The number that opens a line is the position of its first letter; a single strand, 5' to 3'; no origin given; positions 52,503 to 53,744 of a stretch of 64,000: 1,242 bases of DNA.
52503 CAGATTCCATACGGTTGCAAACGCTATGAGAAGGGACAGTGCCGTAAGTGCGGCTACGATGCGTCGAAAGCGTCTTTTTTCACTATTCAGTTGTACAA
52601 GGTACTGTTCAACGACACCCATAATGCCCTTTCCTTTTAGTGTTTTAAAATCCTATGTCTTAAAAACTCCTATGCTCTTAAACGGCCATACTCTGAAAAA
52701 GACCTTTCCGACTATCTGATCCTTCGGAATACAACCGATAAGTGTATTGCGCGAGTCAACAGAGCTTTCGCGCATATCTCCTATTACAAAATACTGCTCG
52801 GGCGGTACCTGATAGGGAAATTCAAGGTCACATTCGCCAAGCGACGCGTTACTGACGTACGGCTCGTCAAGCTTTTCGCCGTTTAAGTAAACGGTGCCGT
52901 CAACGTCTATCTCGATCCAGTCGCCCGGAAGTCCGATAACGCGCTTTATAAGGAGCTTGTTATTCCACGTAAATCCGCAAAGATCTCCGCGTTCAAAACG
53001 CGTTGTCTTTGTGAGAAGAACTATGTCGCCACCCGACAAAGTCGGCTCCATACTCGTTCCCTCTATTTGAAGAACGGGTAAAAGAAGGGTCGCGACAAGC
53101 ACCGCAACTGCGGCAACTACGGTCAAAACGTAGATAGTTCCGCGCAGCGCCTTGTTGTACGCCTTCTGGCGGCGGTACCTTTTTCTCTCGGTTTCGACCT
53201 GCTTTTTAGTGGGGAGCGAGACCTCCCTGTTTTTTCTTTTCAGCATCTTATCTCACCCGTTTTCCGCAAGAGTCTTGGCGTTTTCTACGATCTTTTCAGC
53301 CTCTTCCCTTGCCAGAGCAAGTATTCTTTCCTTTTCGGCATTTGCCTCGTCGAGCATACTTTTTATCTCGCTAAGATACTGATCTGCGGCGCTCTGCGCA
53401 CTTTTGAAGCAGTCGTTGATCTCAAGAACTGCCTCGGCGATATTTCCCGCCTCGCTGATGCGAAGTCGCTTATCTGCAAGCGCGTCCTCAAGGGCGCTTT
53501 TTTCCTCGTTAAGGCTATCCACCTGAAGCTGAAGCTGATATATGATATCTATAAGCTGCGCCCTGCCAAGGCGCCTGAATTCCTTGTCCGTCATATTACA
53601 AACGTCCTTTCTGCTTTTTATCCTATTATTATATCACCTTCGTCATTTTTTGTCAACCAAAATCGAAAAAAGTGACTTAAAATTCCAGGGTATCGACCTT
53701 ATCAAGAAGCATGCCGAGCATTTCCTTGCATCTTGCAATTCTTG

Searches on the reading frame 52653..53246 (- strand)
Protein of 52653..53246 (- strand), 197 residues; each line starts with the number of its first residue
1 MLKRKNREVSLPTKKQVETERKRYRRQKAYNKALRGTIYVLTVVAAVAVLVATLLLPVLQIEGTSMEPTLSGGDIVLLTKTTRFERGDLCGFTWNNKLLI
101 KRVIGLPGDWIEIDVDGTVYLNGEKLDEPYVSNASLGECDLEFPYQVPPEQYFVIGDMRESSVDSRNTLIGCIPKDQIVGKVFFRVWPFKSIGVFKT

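Call 3: search_protein_families(library=pfam, proteins=[window:52653-53246:-], max_evalue=0.01)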
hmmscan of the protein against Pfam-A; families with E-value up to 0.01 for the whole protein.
window:52653-53246:- (197 aa): 2 families
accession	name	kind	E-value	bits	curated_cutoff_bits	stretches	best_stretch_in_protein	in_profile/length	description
PF10502.14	Peptidase_S26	-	2.3e-36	125.7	22.9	1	37-187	4-168/168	Signal peptidase, peptidase S26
PF00717.28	Peptidase_S24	-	2.2e-08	34.3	23.3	1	57-108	36-86/116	Peptidase S24-like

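Call 4: search_protein_families(library=ncbifam, proteins=[window:52653-53246:-], max_evalue=0.01)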
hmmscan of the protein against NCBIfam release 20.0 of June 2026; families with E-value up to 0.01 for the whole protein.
window:52653-53246:- (197 aa): 6 families
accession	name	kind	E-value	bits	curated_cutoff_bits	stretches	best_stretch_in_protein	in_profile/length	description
TIGR02227.1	sigpep_I_bact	equivalog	5.8e-39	133.6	47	1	38-190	2-162/162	signal peptidase I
NF008114.0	PRK10861.1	equivalog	1.9e-13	50.4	277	2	3-114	30-159/324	signal peptidase I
TIGR02771.1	TraF_Ti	equivalog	1.1e-09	38.1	100.25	1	87-182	74-165/171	conjugative transfer signal peptidase TraF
TIGR02754.1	sod_Ni_protease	equivalog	6e-07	29.9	63.25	0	148-182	56-88/90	nickel-type superoxide dismutase maturation protease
TIGR02228.1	sigpep_I_arch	equivalog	1.3e-06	28.4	51.85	1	40-105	13-84/158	signal peptidase I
NF010412.0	PRK13838.1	subfamily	0.0013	18.2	186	1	98-180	88-167/177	conjugal transfer pilin processing protease TraF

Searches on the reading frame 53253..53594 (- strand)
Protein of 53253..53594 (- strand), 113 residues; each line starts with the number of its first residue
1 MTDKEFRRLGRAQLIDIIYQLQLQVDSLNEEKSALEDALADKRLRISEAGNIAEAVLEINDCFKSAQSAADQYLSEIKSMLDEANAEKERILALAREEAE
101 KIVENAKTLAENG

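Call 3: search_protein_families(library=pfam, proteins=[window:53253-53594:-], max_evalue=0.01)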
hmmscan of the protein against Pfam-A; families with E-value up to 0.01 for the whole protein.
window:53253-53594:- (113 aa): 2 families
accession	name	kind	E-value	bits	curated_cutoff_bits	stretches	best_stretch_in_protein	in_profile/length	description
PF05622.17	HOOK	-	0.007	15.6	35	0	19-49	49-79/514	HOOK protein coiled-coil region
PF05103.18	DivIVA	-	0.0092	16.4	28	0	14-110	23-120/131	DivIVA protein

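Call 4: search_protein_families(library=ncbifam, proteins=[window:53253-53594:-], max_evalue=0.01)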
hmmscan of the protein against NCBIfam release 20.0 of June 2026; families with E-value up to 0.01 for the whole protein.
window:53253-53594:- (113 aa): 4 families
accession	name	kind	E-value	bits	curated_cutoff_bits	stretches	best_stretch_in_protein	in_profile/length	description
NF041483.1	growth_prot_Scy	equivalog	0.00053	17.7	1040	1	35-110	952-1028/1293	polarized growth protein Scy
NF050102.1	DivIVA_Wag31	equivalog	0.0015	18.5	260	1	49-111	104-170/256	DivIVA-like cell division protein Wag31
NF011041.0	PRK14471.1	equivalog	0.0038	17.2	200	1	52-110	33-98/164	F0F1 ATP synthase subunit B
NF006574.0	PRK09098.1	subfamily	0.0081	15.6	278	1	68-111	32-75/277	HrpE/YscL family type III secretion apparatus protein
